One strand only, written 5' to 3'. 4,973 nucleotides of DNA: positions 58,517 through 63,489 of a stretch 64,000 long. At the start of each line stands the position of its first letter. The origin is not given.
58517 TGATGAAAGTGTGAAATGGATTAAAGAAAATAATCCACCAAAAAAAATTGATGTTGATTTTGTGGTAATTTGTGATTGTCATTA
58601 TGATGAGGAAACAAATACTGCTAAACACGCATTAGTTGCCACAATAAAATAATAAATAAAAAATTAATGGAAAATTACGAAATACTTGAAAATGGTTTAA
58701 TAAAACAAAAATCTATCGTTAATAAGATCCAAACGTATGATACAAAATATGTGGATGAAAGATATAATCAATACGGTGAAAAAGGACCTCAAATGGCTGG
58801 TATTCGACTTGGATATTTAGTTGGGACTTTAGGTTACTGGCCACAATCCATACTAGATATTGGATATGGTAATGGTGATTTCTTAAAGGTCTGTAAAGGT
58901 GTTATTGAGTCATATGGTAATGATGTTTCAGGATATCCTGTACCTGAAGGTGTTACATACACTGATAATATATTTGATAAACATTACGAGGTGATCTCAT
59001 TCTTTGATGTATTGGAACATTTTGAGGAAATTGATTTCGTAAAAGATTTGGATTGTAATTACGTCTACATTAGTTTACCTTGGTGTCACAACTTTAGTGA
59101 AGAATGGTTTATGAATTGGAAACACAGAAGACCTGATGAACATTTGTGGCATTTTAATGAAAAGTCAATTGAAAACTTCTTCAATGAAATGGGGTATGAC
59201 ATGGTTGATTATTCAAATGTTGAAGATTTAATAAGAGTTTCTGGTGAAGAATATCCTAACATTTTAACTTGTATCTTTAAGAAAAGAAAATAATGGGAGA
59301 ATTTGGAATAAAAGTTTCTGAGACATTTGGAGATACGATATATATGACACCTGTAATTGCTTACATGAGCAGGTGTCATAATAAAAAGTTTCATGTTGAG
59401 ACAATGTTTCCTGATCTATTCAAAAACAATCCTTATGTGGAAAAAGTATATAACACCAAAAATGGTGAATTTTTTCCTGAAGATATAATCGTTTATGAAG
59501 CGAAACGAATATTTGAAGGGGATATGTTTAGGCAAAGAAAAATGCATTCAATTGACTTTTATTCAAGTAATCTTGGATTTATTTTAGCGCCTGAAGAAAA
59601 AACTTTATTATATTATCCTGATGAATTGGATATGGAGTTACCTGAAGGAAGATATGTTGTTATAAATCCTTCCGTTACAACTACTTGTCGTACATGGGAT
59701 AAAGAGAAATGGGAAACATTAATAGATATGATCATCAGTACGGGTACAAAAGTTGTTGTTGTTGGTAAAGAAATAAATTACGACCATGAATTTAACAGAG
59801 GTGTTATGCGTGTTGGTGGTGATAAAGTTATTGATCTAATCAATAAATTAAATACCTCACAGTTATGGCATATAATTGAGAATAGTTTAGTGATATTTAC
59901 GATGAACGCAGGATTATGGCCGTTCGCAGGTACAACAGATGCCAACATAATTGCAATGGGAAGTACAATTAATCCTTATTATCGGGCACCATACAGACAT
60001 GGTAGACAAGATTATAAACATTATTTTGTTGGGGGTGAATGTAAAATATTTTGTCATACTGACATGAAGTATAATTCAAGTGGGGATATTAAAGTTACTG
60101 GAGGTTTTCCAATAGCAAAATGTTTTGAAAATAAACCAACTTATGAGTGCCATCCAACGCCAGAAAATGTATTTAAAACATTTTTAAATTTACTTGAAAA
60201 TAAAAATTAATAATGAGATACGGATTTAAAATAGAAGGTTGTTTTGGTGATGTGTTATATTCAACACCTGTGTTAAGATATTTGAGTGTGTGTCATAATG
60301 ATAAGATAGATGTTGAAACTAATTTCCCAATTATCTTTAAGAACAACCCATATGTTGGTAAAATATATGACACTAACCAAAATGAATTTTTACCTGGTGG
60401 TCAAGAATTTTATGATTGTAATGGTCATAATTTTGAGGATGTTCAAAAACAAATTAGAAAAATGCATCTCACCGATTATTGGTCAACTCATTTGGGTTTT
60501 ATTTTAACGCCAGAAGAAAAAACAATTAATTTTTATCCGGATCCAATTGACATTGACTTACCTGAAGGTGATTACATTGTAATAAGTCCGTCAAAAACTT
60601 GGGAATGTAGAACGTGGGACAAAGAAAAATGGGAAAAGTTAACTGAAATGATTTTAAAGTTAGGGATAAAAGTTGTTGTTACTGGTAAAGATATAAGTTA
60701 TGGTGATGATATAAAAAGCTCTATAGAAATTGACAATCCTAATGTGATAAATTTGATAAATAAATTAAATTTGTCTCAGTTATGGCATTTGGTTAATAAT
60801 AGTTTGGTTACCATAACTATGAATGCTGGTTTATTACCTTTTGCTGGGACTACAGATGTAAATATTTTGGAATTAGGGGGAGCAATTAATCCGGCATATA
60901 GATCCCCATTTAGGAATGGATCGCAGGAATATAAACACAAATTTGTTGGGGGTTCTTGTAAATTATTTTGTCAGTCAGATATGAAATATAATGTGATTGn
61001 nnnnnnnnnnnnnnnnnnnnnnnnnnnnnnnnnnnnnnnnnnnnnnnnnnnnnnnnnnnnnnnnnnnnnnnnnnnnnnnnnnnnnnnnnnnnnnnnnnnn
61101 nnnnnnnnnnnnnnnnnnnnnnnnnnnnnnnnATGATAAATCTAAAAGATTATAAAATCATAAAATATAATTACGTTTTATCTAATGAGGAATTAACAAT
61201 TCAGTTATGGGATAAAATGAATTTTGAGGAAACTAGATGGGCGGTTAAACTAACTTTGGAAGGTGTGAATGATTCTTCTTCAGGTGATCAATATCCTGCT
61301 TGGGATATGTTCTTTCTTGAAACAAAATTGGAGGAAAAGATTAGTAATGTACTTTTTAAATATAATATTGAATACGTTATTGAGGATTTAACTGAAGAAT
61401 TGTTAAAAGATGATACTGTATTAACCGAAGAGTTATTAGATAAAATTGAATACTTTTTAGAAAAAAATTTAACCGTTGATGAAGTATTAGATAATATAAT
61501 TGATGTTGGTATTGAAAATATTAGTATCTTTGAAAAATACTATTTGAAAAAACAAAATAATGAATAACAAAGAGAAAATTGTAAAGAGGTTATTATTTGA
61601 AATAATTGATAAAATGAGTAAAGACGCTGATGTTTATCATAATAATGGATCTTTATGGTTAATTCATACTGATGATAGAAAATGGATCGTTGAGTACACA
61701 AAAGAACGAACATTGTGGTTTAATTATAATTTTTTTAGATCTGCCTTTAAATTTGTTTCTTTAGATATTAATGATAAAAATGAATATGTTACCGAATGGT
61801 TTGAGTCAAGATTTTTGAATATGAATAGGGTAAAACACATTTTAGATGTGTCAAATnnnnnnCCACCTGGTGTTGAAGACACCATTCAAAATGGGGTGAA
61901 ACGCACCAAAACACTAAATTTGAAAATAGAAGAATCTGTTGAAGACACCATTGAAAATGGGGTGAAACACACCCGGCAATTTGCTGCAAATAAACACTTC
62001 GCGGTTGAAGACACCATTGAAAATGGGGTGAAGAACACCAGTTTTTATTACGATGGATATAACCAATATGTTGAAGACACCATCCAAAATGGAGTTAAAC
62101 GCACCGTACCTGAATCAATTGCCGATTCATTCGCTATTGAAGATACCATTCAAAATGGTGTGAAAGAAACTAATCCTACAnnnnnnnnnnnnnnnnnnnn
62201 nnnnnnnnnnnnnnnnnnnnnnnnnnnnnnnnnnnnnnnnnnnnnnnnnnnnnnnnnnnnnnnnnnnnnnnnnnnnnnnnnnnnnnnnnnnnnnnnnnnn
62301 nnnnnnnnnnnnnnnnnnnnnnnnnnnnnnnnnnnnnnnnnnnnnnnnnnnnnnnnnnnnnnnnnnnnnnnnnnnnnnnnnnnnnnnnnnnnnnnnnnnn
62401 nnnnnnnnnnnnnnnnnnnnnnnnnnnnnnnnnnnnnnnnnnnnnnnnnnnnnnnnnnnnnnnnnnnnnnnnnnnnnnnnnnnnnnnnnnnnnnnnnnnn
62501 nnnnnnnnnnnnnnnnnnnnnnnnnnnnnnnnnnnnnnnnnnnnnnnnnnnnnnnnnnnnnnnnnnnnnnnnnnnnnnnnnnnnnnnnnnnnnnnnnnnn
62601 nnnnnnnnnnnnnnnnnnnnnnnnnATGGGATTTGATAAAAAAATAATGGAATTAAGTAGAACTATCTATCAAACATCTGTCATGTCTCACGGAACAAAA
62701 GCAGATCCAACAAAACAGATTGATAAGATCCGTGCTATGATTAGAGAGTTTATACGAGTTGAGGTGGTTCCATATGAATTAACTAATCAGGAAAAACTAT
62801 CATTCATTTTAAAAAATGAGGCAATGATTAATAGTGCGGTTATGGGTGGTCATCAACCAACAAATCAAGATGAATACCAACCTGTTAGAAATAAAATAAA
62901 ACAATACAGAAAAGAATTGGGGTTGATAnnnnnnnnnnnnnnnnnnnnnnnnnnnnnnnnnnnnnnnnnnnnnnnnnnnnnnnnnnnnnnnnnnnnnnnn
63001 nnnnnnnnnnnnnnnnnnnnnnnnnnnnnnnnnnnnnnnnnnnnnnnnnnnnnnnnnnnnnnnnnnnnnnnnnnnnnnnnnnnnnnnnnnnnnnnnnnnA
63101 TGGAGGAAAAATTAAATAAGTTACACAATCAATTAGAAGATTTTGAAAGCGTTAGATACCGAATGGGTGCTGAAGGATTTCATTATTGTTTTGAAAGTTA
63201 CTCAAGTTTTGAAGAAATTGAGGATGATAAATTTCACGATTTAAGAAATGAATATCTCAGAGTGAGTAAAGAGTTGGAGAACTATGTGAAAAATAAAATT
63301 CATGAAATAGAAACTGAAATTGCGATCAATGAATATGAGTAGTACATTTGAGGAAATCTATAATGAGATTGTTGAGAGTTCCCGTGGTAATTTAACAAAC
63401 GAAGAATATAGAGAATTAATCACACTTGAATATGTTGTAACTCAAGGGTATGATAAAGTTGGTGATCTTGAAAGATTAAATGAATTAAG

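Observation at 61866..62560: About ten tandem about 20-aa repeats (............) with matching DNA repeats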

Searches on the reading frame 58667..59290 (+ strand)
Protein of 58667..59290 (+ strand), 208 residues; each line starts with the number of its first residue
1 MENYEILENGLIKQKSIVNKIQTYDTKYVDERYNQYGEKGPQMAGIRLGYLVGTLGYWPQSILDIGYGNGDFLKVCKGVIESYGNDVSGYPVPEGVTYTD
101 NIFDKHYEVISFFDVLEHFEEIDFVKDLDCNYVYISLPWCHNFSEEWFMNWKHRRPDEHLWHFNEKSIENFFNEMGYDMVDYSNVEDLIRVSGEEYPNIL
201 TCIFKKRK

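Call 11: search_protein_families(library=pfam, proteins=[window:58667-59290:+], max_evalue=0.01)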
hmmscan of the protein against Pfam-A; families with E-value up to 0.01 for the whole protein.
window:58667-59290:+ (208 aa): 1 family
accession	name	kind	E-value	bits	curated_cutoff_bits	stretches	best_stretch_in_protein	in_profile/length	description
PF13489.12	Methyltransf_23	-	4.4e-12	46.5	27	1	59-180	23-162/164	Methyltransferase domain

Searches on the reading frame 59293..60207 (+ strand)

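Call 11: search_protein_families(library=pfam, proteins=[window:59293-60207:+], max_evalue=0.01)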
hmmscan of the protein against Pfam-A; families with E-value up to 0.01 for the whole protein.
window:59293-60207:+ (305 aa): 1 family
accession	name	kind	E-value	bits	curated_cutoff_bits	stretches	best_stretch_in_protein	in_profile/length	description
PF01075.23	Glyco_transf_9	-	5.4e-06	26.3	22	1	119-234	105-220/247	Glycosyltransferase family 9 (heptosyltransferase)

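Call 12: search_protein_families(library=phrogs, proteins=[window:59293-60207:+], max_evalue=0.00001)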
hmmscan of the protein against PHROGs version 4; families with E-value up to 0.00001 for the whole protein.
window:59293-60207:+ (305 aa): 0 families

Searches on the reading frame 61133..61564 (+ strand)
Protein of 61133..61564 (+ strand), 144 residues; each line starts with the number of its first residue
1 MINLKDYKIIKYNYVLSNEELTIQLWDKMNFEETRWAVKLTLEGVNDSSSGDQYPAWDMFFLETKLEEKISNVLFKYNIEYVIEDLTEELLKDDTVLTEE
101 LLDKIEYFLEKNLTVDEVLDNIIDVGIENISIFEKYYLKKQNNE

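Call 11: search_protein_families(library=pfam, proteins=[window:61133-61564:+], max_evalue=0.01)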
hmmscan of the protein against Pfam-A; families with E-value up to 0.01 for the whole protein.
window:61133-61564:+ (144 aa): 0 families

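Call 12: search_protein_families(library=phrogs, proteins=[window:61133-61564:+], max_evalue=0.00001)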
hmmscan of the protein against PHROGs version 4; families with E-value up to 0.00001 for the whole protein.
window:61133-61564:+ (144 aa): 0 families

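Call 63: search_protein_families(library=phrogs, proteins=[window:61133-61564:+], max_evalue=0.01)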
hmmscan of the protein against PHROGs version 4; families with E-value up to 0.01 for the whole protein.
window:61133-61564:+ (144 aa): 0 families
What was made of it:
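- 61133..61567 (+): Upstream 144-aa acidic protein (pI 4.3), a partly conserved neighbour whose end overlaps the start of the repeat gene. No family match (calls 11, 12, 63).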

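Call 82: search_protein_families(library=ncbifam, proteins=[window:61133-61564:+], max_evalue=0.1)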
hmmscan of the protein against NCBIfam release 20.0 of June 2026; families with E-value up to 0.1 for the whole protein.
window:61133-61564:+ (144 aa): 0 families

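Call 83: search_protein_families(library=padloc, proteins=[window:61133-61564:+], max_evalue=0.1)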
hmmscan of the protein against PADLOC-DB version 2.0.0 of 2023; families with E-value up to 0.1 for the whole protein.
window:61133-61564:+ (144 aa): 0 families
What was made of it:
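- Tried and rejected: None of these libraries, where run on them, matched the two conserved neighbours (calls 11, 12, 63, 82, 83).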

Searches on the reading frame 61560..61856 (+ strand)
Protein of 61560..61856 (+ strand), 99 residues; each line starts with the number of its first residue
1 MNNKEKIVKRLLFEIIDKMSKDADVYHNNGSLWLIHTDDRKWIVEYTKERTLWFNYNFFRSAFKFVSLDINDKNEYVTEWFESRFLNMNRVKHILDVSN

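Call 33: search_dna_similar(query=window:61560-61856:+, collection=phages, mode=protein, max_evalue=1, max_rows=20)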
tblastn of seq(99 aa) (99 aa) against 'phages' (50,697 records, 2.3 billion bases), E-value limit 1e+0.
No match.

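Call 68: search_solved_structures(query=A4, max_evalue=10, show_alignments=2)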
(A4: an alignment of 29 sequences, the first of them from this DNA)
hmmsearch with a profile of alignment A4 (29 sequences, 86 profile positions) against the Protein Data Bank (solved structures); distinct sequences matched with E-value up to 10: 0.
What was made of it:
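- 61560..61871 (+): N-terminal non-repeat domain (aa 1-104), with helix, four strands and two helices. Invariant residues include W33, W42, W53 and W80. It has no PDB sequence match (call 68).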

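Call 77: search_protein_representatives(alignment_id=A4)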
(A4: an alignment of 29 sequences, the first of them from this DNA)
Query: 29 sequences, 86 profile positions. Proteins with E-value up to 0.001 (for the whole library): 439; up to 1e-10: 271; up to 1e-30: 79. The best 150 are listed.
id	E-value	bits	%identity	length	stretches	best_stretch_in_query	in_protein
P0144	1.1e-34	134.4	-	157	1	3-86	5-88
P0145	2.0e-34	133.6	-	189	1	4-86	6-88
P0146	8.8e-34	131.5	-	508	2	7-86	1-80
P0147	1.1e-33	131.2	-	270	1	3-86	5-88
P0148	1.8e-33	130.5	-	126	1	5-86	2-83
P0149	1.9e-33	130.4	-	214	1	7-86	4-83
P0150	2.7e-33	129.9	-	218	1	3-85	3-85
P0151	2.9e-33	129.8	-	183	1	4-86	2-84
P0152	3.9e-33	129.4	-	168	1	7-86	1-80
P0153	4.5e-33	129.2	-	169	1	3-86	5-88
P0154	4.6e-33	129.2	-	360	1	7-86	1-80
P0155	5.2e-33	129.1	-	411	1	7-86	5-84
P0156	6.2e-33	128.8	-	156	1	7-86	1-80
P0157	7.2e-33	128.6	-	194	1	2-86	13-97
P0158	8.0e-33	128.5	-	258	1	7-86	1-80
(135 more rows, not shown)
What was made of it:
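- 61560..61871 (+): The domain defines 439 clusters at 50% identity and is always N-terminal (call 77).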

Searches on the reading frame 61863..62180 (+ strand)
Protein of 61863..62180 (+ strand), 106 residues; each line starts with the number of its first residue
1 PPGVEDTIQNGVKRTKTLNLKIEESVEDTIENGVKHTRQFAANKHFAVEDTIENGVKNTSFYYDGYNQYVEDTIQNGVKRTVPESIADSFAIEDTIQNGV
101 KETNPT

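Call 45: predict_structure(alignment_id=A2)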
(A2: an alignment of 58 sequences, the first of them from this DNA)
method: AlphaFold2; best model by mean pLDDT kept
length: 106 residues; sequences in the alignment: 58
mean_pLDDT: 45.2   pTM: 0.27
mean pLDDT of the five models: 45.2, 41.7, 36.0, 32.4, 30.7
residues with pLDDT >= 90: 0; 70-90: 0; 50-70: 26; < 50: 80
segments of 3 or more residues with pLDDT < 50: 1-10, 14-27, 36-49, 60-73, 80-98, 102-106
pLDDT, mean of each block of 10 residues (from residue 1): 43 46 43 47 42 53 40 50 41 46 46
secondary structure, 60 per line:
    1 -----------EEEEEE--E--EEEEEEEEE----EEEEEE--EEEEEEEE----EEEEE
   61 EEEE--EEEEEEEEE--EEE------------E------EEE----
elements in order: E12-17 E23-31 E36-41 E44-51 E56-64 E67-75 E78-80 E100-102
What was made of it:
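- On Beta-solenoid fold in general: A model of the repeats alone has pLDDT 45 (call 45).
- Tried and rejected: A register-perfect alignment of five repeats gave a worse model, with pLDDT 45 (call 45).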

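Call 96: search_solved_structures(query=A2, max_evalue=10, show_alignments=3)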
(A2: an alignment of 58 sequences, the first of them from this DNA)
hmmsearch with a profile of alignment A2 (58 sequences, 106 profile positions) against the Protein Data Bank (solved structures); distinct sequences matched with E-value up to 10: 11.
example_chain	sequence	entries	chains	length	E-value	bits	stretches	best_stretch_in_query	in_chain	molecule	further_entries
8tvl_A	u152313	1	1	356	0.061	16.3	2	13-97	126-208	Plasminogen-binding group A streptococcal M-like protein PAM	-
4d4e_A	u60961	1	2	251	0.062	16.3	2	26-99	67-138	ARMADILLO REPEAT PROTEIN ARM00016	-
5mfb_A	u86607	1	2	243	0.073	16.1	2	26-99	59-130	YIII(Dq)4CqI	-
4r58_A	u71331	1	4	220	0.09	15.8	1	9-103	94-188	Leucine Rich Repeat protein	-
5mfi_A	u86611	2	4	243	0.12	15.4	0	26-99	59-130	YIII(Dq.V2)4CqI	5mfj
1k19_A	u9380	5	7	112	0.18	14.8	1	23-98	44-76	Chemosensory Protein CSP2 | CHEMOSENSORY PROTEIN A6 | chemosensory protein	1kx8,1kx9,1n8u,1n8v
9rvc_K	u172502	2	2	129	0.57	13.2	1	63-94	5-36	Small ribosomal subunit protein uS11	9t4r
5nd8_k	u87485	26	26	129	0.58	13.2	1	63-94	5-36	30S ribosomal protein S11 | Small ribosomal subunit protein uS11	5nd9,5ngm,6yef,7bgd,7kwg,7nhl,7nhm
8hdv_A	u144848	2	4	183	0.82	12.7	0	32-66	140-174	De novo design cavitated protein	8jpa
4gpm_A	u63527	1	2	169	0.97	12.5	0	41-92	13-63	Engineered Protein OR264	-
6nyr_A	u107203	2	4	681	0.99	12.4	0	24-81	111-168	Crov588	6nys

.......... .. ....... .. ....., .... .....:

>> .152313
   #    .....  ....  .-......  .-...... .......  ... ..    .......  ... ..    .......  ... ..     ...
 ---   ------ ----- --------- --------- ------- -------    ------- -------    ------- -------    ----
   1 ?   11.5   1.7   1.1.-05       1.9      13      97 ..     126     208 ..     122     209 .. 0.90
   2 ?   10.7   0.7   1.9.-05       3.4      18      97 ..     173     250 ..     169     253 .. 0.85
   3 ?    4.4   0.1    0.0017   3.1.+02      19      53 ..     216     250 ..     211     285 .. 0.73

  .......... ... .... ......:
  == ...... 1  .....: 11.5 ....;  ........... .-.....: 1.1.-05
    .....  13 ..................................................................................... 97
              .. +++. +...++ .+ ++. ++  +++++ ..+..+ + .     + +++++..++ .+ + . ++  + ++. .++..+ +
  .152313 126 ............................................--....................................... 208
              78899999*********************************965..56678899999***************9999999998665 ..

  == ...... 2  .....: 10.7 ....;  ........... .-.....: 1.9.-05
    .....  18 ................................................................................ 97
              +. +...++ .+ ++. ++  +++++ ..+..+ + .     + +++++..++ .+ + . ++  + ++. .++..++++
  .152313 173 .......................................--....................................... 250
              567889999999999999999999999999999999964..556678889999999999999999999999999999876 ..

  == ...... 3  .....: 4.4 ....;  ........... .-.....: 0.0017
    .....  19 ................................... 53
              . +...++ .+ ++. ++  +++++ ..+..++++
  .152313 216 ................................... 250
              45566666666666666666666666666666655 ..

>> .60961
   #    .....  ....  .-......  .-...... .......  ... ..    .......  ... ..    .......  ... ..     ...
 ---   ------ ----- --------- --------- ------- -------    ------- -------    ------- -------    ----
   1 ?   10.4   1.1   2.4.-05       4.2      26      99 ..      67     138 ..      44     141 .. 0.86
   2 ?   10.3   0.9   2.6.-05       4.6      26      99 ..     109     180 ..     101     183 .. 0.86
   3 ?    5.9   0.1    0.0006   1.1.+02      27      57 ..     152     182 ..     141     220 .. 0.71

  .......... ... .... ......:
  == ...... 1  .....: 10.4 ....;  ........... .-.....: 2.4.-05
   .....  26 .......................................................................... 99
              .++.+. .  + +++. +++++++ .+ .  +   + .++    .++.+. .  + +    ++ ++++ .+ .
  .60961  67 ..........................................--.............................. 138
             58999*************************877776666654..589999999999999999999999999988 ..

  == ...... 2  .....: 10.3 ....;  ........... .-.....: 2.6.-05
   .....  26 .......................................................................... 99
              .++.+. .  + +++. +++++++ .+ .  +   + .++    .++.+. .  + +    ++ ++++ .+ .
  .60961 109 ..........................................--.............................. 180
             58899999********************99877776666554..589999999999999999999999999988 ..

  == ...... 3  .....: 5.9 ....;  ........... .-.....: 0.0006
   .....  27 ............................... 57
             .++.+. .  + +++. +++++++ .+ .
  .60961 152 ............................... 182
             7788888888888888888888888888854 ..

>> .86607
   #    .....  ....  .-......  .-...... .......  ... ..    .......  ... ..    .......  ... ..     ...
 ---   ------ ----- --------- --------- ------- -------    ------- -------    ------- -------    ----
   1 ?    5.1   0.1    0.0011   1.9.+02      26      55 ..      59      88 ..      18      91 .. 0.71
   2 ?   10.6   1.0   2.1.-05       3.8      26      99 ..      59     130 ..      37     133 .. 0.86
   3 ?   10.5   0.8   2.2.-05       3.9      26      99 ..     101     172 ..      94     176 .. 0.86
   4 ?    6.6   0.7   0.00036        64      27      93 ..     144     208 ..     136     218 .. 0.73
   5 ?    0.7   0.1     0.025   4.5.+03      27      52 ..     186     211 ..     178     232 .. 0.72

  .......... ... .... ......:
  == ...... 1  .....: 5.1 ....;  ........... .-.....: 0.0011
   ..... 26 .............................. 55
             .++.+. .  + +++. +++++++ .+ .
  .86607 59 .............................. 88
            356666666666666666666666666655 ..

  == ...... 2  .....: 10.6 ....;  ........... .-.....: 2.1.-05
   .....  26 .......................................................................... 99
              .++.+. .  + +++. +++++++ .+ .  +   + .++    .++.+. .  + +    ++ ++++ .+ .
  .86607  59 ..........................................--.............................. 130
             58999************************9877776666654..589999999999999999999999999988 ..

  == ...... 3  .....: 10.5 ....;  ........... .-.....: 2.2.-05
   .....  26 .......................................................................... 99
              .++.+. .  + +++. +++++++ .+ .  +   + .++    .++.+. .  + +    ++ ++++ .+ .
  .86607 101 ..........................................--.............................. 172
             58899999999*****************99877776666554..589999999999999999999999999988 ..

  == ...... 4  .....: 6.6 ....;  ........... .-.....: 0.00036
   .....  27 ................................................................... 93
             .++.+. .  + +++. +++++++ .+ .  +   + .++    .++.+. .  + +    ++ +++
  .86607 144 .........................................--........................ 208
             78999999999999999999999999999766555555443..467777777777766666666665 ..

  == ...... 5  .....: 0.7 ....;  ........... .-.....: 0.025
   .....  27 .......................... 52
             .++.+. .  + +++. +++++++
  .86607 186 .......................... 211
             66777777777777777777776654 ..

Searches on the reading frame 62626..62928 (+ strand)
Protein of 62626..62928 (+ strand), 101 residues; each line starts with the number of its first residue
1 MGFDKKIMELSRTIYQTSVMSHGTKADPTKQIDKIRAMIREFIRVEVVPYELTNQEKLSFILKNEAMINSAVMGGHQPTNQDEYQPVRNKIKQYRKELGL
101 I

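Call 11: search_protein_families(library=pfam, proteins=[window:62626-62928:+], max_evalue=0.01)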
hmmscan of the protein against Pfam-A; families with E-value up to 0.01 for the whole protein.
window:62626-62928:+ (101 aa): 0 families

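Call 63: search_protein_families(library=phrogs, proteins=[window:62626-62928:+], max_evalue=0.01)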
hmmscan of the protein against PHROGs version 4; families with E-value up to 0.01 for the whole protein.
window:62626-62928:+ (101 aa): 0 families

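Call 82: search_protein_families(library=ncbifam, proteins=[window:62626-62928:+], max_evalue=0.1)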
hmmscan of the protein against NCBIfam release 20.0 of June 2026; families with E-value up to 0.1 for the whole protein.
window:62626-62928:+ (101 aa): 0 families

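Call 83: search_protein_families(library=padloc, proteins=[window:62626-62928:+], max_evalue=0.1)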
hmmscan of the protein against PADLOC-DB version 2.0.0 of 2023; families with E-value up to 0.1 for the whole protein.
window:62626-62928:+ (101 aa): 0 families

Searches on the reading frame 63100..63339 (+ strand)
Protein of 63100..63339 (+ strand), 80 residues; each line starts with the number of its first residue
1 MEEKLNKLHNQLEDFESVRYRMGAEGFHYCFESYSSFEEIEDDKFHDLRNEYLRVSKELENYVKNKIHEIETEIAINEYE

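Call 63: search_protein_families(library=phrogs, proteins=[window:63100-63339:+], max_evalue=0.01)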
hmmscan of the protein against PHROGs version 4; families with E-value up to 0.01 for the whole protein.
window:63100-63339:+ (80 aa): 2 families
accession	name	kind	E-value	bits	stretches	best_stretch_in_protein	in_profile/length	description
phrog_17752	-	unknown function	1.5e-12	48.6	1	12-64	5-57/60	-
phrog_14621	-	unknown function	0.0019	19.2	1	19-64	88-138/144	-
